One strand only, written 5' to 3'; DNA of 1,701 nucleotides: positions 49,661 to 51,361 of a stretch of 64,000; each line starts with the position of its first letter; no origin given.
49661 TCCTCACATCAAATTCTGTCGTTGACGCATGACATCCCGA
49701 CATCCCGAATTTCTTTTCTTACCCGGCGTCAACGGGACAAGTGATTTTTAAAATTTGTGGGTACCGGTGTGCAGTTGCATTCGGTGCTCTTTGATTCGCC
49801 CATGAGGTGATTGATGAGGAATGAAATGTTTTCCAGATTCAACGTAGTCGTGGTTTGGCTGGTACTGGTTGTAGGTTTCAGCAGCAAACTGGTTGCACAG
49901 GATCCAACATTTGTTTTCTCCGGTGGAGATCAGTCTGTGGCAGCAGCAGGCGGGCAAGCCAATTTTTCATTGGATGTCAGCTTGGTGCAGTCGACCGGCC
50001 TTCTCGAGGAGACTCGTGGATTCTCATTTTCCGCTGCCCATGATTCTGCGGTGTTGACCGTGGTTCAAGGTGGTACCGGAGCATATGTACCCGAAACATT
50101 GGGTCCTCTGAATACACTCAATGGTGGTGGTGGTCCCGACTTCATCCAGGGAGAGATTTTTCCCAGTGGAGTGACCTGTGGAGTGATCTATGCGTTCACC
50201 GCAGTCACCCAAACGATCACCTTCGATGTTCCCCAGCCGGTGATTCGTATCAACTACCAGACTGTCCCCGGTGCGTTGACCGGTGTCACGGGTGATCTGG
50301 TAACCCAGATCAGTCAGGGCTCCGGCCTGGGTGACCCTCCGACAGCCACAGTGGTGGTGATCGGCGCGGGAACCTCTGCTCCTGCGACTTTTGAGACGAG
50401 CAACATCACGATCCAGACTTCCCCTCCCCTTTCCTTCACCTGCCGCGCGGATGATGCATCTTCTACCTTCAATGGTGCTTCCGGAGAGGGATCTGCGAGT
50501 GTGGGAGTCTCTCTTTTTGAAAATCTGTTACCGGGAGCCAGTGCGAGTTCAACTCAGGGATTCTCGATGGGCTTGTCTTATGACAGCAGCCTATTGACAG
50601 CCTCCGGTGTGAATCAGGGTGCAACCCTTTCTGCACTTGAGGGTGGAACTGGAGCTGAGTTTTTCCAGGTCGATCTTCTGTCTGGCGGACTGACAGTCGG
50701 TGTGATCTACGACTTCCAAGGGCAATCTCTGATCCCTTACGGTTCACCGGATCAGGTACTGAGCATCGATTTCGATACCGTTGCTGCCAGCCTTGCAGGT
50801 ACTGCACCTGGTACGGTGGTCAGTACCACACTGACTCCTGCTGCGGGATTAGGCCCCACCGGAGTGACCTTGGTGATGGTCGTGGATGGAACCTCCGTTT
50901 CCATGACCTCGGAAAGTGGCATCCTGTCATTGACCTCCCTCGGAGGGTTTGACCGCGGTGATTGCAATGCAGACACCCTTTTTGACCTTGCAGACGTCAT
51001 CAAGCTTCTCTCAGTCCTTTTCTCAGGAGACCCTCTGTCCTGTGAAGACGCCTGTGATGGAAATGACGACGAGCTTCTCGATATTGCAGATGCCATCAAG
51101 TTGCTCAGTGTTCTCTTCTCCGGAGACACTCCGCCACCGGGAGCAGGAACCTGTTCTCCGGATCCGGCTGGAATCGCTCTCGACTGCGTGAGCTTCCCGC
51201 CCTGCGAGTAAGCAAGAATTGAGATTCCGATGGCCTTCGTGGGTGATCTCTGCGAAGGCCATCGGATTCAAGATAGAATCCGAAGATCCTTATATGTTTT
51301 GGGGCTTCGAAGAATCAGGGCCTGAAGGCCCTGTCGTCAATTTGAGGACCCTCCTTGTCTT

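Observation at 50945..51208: The shared C-terminal module is a dockerin with an added conserved cysteine framework, and with near-identical halves in protein D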

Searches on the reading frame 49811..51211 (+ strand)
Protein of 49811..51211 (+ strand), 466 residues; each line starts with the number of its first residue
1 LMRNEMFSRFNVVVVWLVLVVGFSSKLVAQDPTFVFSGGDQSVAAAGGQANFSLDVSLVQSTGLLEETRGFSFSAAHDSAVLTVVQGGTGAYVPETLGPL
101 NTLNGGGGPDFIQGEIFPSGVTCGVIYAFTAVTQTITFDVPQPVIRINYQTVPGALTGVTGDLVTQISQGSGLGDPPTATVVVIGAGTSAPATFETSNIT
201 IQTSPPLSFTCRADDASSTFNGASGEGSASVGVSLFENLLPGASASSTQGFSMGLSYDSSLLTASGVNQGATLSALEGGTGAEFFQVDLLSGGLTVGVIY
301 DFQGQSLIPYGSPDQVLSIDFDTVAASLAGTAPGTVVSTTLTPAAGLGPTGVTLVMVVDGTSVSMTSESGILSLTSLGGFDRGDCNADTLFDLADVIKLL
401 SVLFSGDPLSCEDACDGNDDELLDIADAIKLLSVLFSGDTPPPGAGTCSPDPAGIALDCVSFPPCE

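Call 5: search_protein_families(library=pfam, proteins=[window:49811-51211:+], max_evalue=0.1)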
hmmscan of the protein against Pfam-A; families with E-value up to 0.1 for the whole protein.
window:49811-51211:+ (466 aa): 0 families

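Call 6: search_protein_families(library=ncbifam, proteins=[window:49811-51211:+], max_evalue=0.1)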
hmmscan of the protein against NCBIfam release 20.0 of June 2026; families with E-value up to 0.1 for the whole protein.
window:49811-51211:+ (466 aa): 0 families

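Call 17: search_solved_structures(query=window:49811-50944:+, max_evalue=10)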
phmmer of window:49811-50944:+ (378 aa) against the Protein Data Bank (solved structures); distinct sequences matched with E-value up to 10: 1.
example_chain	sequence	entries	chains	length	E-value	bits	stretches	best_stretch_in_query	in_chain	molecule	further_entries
9irb_L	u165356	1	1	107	0.46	12.8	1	12-66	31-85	Fab107 light chain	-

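Call 31: predict_structure(alignment_id=A3)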
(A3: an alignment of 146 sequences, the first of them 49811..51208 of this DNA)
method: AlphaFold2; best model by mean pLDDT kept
length: 466 residues; sequences in the alignment: 146
mean_pLDDT: 92.0   pTM: 0.64
mean pLDDT of the five models: 92.0, 91.2, 90.1, 90.0, 88.7
residues with pLDDT >= 90: 355; 70-90: 95; 50-70: 14; < 50: 2
segments of 3 or more residues with pLDDT < 50: none
pLDDT, mean of each block of 10 residues (from residue 1): 58 77 66 97 89 98 96 98 90 94 94 96 92 93 98 92 95 93 92 98 88 97 90 95 88 98 98 94 96 96 88 98 94 91 95 95 97 91 94 98 96 95 97 97 86 83 79
secondary structure, 60 per line:
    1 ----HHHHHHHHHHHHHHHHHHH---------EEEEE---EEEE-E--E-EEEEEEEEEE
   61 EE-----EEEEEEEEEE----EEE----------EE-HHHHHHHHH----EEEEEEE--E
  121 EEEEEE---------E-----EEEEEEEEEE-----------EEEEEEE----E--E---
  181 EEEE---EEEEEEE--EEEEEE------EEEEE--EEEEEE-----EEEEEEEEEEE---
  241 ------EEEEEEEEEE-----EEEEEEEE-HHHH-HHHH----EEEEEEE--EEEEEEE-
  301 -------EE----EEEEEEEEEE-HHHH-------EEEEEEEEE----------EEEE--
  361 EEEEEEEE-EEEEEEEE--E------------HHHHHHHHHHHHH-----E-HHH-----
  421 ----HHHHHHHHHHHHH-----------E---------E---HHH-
elements in order: H5-23 E33-37 E41-44 E51-62 E68-77 E82-84 H98-106 E111-117 E120-126 E142-151 E163-169 E181-184 E188-194 E197-202 E209-213 E216-221 E227-237 E247-256 E262-269 H271-274 H276-279 E284-290 E293-299 E314-323 H325-328 E336-344 E355-358 E361-368 E370-377 H393-405 H425-437

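Call 33: fold_search(model_id=the predicted structure, library=pdb)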
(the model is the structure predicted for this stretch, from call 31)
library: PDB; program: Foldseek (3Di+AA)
matches with E <= 10: 1574; with E <= 0.001: 269
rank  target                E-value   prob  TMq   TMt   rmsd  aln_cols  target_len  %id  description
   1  3l8q_D                2.7e-11  1.00  0.25  0.33  18.2       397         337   12  Structure analysis of the type II cohesin dyad from the adaptor ScaA scaffoldin of Acetivibrio cellulolyticus (released 2010-05-05)
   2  3l8q_C                3.9e-11  1.00  0.25  0.33  18.6       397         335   13  Structure analysis of the type II cohesin dyad from the adaptor ScaA scaffoldin of Acetivibrio cellulolyticus (released 2010-05-05)
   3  3l8q_A                4.6e-11  1.00  0.22  0.29  17.7       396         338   12  Structure analysis of the type II cohesin dyad from the adaptor ScaA scaffoldin of Acetivibrio cellulolyticus (released 2010-05-05)
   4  3l8q_B                7.6e-11  1.00  0.25  0.32  18.0       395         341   11  Structure analysis of the type II cohesin dyad from the adaptor ScaA scaffoldin of Acetivibrio cellulolyticus (released 2010-05-05)
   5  3fcs_A                1.2e-09  1.00  0.26  0.16  12.4       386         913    8  Structure of complete ectodomain of integrin aIIBb3 (released 2009-01-20)
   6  5lxv_C                3.2e-09  1.00  0.26  0.63   5.1       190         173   15  Crystal structure of Ruminococcus flavefaciens scaffoldin C cohesin in complex with a dockerin from an uncharacterized (released 2016-10-19)
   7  9e8a_A                3.2e-09  1.00  0.29  0.18  10.8       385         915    8  Integrin aIIbb3 bent conformation from human platelet membrane crude preparation (released 2025-10-15)
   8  5lxv_A                4.2e-09  1.00  0.26  0.61   5.2       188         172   14  Crystal structure of Ruminococcus flavefaciens scaffoldin C cohesin in complex with a dockerin from an uncharacterized (released 2016-10-19)
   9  8t2v_A                5.0e-09  1.00  0.27  0.16  12.2       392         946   10  Cryo-EM Structures of Full-length Integrin alphaIIbbeta3 in Native Lipids (released 2023-07-26)
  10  4fl4_I                7.3e-09  1.00  0.27  0.39  16.5       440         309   10  Scaffoldin conformation and dynamics revealed by a ternary complex from the Clostridium thermocellum cellulosome (released 2012-06-27)
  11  4cak_A                8.2e-09  1.00  0.22  0.13  16.0       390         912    6  Three-dimensional reconstruction of intact human integrin alphaIIbbeta3 in a phospholipid bilayer nanodisc (released 2013-10-30)
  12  4nen_A                1.1e-08  1.00  0.24  0.14  12.2       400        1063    8  An internal ligand-bound, metastable state of a leukocyte integrin, aXb2 (released 2014-01-15)
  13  3opu_A                1.1e-08  1.00  0.20  0.25  18.2       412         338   11  Crystal structure of the C-terminal domain of Streptococcus mutans surface protein SpaP (released 2011-01-19)
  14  4fl4_C                1.1e-08  1.00  0.28  0.40  16.5       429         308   10  Scaffoldin conformation and dynamics revealed by a ternary complex from the Clostridium thermocellum cellulosome (released 2012-06-27)
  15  5es4_A                1.2e-08  1.00  0.24  0.14  12.1       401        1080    9  RE-REFINEMENT OF INTEGRIN ALPHAXBETA2 ECTODOMAIN IN THE CLOSED/BENT CONFORMATION (released 2016-03-02)
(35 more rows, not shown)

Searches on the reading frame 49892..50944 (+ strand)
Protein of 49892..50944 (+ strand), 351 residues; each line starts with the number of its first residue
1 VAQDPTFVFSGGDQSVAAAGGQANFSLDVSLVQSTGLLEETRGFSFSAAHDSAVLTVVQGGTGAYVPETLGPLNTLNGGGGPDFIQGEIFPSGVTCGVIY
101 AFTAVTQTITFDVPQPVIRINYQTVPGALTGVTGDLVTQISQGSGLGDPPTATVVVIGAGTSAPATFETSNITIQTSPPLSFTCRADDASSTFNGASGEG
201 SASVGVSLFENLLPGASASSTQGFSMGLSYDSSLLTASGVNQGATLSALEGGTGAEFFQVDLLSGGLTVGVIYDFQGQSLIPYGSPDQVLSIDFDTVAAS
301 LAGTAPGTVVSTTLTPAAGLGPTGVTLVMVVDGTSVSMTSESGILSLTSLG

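Call 19: find_homologous_proteins(query=window:49892-50944:+, max_evalue=0.001)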
Query window:49892-50944:+ (351 aa): 20 proteins with E <= 0.001 among 8000 candidates.
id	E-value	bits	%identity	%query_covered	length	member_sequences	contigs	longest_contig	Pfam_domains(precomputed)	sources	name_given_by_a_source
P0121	2.2e-201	686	95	100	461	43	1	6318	-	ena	-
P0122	1.6e-186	637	88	100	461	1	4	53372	-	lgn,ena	-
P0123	7.6e-184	628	87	100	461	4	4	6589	-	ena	-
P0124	5.3e-180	616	86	100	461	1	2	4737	-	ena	-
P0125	1.9e-170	584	81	100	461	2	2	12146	-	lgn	-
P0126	1.2e-159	549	74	100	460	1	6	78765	-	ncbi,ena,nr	ncbi:MAG: hypothetical protein CBC13_05750 [Planctomycetia bacterium TMED53]|nr:MAG: hypothetical pr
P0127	2.5e-159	548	75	100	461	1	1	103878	-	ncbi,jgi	-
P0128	8.2e-140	484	67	99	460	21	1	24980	-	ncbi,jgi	-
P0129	2.5e-117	410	60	99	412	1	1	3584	-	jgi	-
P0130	5.4e-98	346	52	99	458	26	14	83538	-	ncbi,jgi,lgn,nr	ncbi:MAG TPA: hypothetical protein EYQ08_10960 [Planctomycetes bacterium]|nr:hypothetical protein [P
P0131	3.0e-96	341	54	99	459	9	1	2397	-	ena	-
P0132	1.1e-95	339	53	99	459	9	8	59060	-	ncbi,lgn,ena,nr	ncbi:MAG: hypothetical protein CMJ95_03540 [Planctomycetes bacterium]|nr:hypothetical protein [Planc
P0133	4.3e-95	337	52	99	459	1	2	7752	-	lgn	-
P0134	5.4e-95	336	50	100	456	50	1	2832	-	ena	-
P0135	3.6e-94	334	51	98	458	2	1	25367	-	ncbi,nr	ncbi:MAG: hypothetical protein OSB09_05105 [Planctomycetota bacterium]|nr:hypothetical protein [Plan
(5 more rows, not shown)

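Call 45: find_encoding_contigs(protein=P0130, flank=10000, max_places=3)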
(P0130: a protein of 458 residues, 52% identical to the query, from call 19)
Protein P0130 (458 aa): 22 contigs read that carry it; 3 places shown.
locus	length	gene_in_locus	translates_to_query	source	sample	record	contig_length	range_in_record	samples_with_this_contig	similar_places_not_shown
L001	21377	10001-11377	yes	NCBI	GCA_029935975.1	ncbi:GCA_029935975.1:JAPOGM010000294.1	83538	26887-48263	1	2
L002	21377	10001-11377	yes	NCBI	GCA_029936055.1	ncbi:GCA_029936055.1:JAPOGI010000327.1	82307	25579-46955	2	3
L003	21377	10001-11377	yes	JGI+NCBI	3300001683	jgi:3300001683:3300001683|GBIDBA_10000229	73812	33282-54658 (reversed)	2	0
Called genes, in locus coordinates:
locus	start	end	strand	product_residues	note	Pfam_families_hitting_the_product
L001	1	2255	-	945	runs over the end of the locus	PF07583:PSCyt2, PF13385:Laminin_G_3, PF02210:Laminin_G_2 (weak), PF07587:PSD1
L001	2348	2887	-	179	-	PF01966:HD (weak)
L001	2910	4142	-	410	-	PF05195:AMP_N, PF00557:Peptidase_M24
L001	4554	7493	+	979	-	PF16655:PhoD_N (faint), PF16656:Pur_ac_phosph_N, PF00149:Metallophos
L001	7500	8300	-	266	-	PF04909:Amidohydro_2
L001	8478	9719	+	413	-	PF07884:VKOR, PF13462:Thioredoxin_4, PF01323:DSBA (weak)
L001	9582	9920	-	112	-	-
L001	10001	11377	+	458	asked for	-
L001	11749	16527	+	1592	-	PF07504:FTP, PF01447:Peptidase_M4, PF02868:Peptidase_M4_C, PF23759:GBD_T9SS_assoc (faint)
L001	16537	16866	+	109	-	PF05336:rhaM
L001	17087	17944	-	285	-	PF01557:FAA_hydrolase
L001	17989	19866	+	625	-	PF00532:Peripla_BP_1, PF13407:Peripla_BP_4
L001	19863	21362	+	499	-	PF00005:ABC_tran, PF13304:AAA_21 (faint), PF00005:ABC_tran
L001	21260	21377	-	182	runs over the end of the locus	-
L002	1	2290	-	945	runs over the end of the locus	PF07583:PSCyt2, PF13385:Laminin_G_3, PF02210:Laminin_G_2 (weak), PF07587:PSD1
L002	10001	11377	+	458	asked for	-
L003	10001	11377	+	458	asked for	-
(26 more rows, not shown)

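Call 46: find_encoding_contigs(protein=P0126, flank=10000, max_places=2)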
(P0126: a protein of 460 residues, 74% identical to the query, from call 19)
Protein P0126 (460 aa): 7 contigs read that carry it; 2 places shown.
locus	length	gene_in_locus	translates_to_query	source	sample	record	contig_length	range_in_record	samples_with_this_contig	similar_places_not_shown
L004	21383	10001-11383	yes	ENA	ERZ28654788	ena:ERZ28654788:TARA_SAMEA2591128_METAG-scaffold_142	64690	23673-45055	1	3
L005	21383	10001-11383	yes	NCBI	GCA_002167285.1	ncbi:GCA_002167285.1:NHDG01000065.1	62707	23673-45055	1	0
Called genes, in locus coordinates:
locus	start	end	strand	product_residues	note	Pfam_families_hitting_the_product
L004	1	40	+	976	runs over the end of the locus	PF13229:Beta_helix (faint)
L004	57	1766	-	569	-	-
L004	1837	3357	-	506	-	PF07394:DUF1501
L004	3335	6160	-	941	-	PF07583:PSCyt2, PF13385:Laminin_G_3, PF07587:PSD1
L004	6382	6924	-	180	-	-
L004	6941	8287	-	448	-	PF05195:AMP_N, PF00557:Peptidase_M24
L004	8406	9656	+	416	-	PF07884:VKOR, PF01323:DSBA, PF13462:Thioredoxin_4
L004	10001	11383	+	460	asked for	-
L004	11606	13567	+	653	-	-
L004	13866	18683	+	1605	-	PF07504:FTP, PF01447:Peptidase_M4 (weak), PF02868:Peptidase_M4_C, PF23759:GBD_T9SS_assoc (faint)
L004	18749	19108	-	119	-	PF12973:Cupin_7 (weak), PF07883:Cupin_2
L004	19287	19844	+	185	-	PF18306:LDcluster4, PF03641:Lysine_decarbox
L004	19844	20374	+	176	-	PF12867:DinB_2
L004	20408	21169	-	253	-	-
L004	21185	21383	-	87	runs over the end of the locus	-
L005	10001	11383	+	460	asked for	-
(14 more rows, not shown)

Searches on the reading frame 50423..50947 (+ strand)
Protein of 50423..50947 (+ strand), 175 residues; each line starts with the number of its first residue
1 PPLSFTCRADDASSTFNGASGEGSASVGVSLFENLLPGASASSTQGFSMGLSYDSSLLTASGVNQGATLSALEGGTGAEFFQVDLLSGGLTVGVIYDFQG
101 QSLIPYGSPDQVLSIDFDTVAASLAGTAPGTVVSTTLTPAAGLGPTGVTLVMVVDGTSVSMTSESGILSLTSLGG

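Call 67: find_homologous_proteins(query=A5, max_evalue=0.001)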
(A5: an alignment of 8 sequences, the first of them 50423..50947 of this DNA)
Query A5 (8 sequences) (175 aa, profile of the alignment): 1 proteins with E <= 0.001 among 8000 candidates.
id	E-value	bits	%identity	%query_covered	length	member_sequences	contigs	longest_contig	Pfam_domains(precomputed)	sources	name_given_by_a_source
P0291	2.1e-42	163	32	61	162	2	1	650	-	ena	-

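Call 68: search_solved_structures(query=A5, max_evalue=10, show_alignments=1)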
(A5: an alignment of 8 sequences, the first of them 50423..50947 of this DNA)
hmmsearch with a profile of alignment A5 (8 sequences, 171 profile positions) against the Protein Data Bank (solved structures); distinct sequences matched with E-value up to 10: 6.
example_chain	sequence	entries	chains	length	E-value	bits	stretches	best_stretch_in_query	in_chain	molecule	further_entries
7d29_A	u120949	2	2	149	0.2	14.5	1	39-70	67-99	AlyQ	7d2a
4ltw_A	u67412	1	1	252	1.4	11.8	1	85-129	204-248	Ancestral Steroid Receptor 2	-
4fn9_A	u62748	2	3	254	1.4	11.7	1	85-129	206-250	Steroid receptor 2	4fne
2q1h_A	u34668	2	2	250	1.9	11.3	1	85-129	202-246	AncCR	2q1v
2q3y_A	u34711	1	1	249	2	11.3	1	85-129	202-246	Ancestral Corticiod Receptor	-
3ry9_A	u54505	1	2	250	2.2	11.1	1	85-129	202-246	Ancestral Glucocorticoid Receptor 1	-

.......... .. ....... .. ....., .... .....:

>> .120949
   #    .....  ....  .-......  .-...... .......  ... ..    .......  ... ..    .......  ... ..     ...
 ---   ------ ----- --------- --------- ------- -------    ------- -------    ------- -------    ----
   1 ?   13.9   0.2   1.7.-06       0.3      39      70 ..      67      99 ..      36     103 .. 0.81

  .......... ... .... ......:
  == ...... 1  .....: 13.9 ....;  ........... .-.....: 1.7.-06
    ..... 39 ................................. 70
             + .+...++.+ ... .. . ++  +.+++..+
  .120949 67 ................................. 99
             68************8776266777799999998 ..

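Call 69: search_protein_families(library=pfam, alignment_id=A5, max_evalue=10)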
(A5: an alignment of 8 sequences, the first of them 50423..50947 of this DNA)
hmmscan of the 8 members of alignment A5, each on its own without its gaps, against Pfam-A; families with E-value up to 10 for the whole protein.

A. member 1, window:50423-50947:+ (175 aa): 0 families

B. families by the number of members that match (of 8 scanned): 0 families
